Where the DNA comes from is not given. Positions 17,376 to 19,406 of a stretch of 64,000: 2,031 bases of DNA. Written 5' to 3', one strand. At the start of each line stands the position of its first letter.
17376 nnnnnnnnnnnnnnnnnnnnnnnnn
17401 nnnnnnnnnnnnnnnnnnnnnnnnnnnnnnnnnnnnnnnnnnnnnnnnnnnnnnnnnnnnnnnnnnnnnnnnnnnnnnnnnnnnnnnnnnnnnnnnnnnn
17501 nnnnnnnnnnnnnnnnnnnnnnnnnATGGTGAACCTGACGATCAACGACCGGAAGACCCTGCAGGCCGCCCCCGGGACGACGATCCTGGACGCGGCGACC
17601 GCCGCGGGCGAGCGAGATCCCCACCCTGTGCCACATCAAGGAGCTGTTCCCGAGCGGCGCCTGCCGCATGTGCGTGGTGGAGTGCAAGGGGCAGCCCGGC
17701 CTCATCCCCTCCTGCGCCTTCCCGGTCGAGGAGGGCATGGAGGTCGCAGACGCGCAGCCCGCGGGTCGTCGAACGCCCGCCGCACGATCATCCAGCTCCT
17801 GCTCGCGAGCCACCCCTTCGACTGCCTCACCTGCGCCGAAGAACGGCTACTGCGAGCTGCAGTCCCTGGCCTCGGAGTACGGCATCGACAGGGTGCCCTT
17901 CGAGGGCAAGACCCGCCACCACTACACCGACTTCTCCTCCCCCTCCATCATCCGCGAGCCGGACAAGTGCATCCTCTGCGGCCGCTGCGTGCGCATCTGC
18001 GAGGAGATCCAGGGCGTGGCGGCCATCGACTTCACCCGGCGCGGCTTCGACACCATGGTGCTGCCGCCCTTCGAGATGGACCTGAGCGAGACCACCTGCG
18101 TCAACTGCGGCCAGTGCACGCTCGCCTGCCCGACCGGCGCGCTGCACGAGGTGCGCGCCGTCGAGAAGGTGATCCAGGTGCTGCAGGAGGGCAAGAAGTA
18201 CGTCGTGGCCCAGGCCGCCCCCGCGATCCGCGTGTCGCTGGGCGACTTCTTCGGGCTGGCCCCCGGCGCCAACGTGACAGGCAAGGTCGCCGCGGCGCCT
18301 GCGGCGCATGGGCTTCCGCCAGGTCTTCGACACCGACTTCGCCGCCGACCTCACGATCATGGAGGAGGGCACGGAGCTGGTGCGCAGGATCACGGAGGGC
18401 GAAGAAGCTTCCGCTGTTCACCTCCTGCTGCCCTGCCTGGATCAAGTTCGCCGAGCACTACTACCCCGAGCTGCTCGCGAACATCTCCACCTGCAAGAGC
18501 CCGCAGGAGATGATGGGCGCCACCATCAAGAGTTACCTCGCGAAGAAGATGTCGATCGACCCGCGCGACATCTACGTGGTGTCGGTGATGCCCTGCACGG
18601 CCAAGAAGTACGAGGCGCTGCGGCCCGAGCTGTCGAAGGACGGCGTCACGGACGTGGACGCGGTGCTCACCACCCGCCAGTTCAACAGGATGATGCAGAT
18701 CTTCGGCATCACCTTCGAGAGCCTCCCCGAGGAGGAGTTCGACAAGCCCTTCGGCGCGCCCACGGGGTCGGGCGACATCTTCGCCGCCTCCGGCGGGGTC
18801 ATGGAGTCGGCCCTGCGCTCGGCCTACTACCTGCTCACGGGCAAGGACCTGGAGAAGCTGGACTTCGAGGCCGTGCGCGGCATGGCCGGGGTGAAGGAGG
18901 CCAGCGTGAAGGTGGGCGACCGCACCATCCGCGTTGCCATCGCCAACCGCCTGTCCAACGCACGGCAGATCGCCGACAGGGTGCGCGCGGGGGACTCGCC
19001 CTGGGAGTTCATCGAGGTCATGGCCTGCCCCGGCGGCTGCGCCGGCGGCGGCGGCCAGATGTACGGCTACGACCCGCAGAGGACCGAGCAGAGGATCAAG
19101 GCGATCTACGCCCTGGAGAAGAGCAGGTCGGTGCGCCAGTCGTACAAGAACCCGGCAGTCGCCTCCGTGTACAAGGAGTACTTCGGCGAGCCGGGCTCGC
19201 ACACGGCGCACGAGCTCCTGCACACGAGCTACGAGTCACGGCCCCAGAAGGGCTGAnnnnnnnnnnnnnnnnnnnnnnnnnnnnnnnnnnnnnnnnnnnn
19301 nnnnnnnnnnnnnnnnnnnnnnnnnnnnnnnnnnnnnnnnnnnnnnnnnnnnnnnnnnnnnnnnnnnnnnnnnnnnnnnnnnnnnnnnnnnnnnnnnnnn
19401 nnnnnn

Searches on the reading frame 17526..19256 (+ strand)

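Call 8: search_protein_families(library=pfam, proteins=[window:17526-19256:+], max_evalue=0.001)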
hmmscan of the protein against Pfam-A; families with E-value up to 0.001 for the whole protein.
window:17526-19256:+ (576 aa): 3 families
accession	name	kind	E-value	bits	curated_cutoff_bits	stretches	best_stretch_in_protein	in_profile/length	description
PF02906.19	Fe_hyd_lg_C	-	7.7e-69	232.5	22.1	1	291-509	66-245/245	Iron only hydrogenase large subunit, C-terminal domain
PF02256.22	Fe_hyd_SSU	-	1.1e-20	73.8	24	1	520-572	4-56/56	Iron hydrogenase small subunit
PF10588.14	NADH-G_4Fe-4S_3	-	1.9e-06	27.7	27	1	85-104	1-20/40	NADH-ubiquinone oxidoreductase-G iron-sulfur binding region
